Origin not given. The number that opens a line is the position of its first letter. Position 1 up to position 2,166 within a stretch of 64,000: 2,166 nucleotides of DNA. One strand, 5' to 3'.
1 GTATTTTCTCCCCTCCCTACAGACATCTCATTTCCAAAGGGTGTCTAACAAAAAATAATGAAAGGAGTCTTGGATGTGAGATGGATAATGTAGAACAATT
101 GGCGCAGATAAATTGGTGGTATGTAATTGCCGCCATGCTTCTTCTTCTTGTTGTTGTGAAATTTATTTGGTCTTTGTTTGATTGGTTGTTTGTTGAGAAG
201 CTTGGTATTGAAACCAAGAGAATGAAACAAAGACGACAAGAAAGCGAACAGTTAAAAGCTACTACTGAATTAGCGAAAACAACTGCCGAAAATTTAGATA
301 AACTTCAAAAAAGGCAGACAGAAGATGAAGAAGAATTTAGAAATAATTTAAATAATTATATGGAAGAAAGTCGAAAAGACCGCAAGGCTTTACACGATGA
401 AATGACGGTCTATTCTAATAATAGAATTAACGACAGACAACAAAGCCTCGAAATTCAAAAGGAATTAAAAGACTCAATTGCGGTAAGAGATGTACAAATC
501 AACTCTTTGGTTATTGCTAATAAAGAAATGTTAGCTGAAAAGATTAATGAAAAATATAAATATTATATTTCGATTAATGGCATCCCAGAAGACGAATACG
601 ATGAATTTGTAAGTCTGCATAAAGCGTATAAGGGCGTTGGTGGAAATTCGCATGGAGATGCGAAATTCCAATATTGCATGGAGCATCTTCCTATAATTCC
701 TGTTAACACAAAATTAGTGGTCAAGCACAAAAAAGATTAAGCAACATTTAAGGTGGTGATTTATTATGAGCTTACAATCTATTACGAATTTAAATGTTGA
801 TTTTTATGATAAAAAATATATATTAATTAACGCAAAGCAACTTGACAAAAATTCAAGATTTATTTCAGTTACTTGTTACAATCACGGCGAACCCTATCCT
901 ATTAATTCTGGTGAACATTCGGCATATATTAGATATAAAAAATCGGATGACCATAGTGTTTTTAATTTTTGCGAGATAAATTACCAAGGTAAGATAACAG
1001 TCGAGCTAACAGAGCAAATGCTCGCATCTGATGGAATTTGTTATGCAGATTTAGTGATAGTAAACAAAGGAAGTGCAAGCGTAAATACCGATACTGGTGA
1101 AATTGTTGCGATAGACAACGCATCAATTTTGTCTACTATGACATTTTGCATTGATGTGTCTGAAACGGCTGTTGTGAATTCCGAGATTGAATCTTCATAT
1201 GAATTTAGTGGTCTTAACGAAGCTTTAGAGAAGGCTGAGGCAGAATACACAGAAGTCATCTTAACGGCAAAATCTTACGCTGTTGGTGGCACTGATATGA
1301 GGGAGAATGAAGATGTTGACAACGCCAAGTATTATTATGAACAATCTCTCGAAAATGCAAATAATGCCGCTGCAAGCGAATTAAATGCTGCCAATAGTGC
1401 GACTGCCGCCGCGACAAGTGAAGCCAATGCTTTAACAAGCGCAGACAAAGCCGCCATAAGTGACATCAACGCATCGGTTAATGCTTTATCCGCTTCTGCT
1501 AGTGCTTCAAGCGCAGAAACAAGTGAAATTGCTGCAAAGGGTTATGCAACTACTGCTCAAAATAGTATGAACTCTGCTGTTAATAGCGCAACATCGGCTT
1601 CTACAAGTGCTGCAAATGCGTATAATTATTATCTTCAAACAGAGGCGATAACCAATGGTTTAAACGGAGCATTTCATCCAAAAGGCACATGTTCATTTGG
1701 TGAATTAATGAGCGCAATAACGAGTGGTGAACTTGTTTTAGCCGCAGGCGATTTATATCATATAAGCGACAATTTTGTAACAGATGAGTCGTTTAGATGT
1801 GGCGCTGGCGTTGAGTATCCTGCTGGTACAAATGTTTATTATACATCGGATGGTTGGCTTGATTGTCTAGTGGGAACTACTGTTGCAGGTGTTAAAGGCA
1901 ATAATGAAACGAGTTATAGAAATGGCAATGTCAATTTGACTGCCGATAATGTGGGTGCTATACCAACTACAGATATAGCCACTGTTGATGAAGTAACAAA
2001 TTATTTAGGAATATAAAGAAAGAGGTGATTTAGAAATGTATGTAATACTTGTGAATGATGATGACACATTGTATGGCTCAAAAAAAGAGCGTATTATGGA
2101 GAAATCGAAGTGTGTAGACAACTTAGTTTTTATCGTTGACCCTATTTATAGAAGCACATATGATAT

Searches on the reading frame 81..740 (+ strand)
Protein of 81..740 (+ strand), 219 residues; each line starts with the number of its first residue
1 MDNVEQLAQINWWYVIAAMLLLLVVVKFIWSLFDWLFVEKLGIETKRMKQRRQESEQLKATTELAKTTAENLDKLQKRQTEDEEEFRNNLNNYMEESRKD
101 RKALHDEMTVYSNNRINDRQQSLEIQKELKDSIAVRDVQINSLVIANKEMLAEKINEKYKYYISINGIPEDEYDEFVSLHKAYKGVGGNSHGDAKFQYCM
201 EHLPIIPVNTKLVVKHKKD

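Call 33: search_protein_families(library=phrogs, proteins=[window:81-740:+], max_evalue=0.001)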
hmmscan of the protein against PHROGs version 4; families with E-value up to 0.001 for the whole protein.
window:81-740:+ (219 aa): 1 family
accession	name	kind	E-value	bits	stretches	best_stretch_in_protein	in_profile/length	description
phrog_4105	-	unknown function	6.1e-07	30.7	1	132-205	26-98/103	-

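Call 34: search_protein_families(library=pfam, proteins=[window:81-740:+], max_evalue=0.001)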
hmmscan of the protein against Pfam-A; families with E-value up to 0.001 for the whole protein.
window:81-740:+ (219 aa): 0 families

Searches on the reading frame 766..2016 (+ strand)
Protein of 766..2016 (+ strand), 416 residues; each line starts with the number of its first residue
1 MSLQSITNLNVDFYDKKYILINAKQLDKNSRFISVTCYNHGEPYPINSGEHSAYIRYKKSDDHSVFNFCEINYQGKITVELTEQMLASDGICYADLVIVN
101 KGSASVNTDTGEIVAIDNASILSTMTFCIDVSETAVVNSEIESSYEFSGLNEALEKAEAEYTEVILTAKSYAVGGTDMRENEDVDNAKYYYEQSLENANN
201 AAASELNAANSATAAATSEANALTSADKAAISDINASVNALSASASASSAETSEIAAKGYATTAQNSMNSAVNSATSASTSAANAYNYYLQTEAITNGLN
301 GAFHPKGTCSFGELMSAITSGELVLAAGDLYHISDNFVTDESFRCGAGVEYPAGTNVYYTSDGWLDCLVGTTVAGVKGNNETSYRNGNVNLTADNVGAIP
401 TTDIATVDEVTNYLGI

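Call 33: search_protein_families(library=phrogs, proteins=[window:766-2016:+], max_evalue=0.001)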
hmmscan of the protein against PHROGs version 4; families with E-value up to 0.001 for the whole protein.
window:766-2016:+ (416 aa): 11 families
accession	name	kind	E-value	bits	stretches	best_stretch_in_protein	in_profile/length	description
phrog_16573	-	unknown function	9.4e-09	36.2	1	5-113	4-112/163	-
phrog_19280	-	unknown function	1.1e-08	35.1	1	9-160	7-140/623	-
phrog_3279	-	tail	1.6e-08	35.5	1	193-286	189-280/396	tail fiber protein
phrog_8713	-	tail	2.9e-05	24.3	1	192-285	143-239/509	tail fiber protein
phrog_24369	-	tail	5.8e-05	21.8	1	134-286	27-205/1396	tail fiber protein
phrog_38058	-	tail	6e-05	22.5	1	188-286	246-344/708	tail fiber protein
phrog_1419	-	tail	0.00012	21.4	1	183-287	137-241/793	tail protein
phrog_6614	-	tail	0.00046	19.9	1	194-294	129-230/548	minor tail protein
phrog_24159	-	tail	0.00048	19.4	1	185-285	117-245/972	tail fiber protein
phrog_6129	-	unknown function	0.00076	20.2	0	195-288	167-260/277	-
phrog_6578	-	tail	0.00082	18.3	0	137-283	77-216/1210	tail fiber protein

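Call 34: search_protein_families(library=pfam, proteins=[window:766-2016:+], max_evalue=0.001)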
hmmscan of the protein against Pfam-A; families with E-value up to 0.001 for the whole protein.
window:766-2016:+ (416 aa): 1 family
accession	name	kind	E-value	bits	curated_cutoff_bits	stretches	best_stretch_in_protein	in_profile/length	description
PF10651.15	BppU_N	-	2.2e-08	34.3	23.1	1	17-156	15-139/142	BppU N-terminal domain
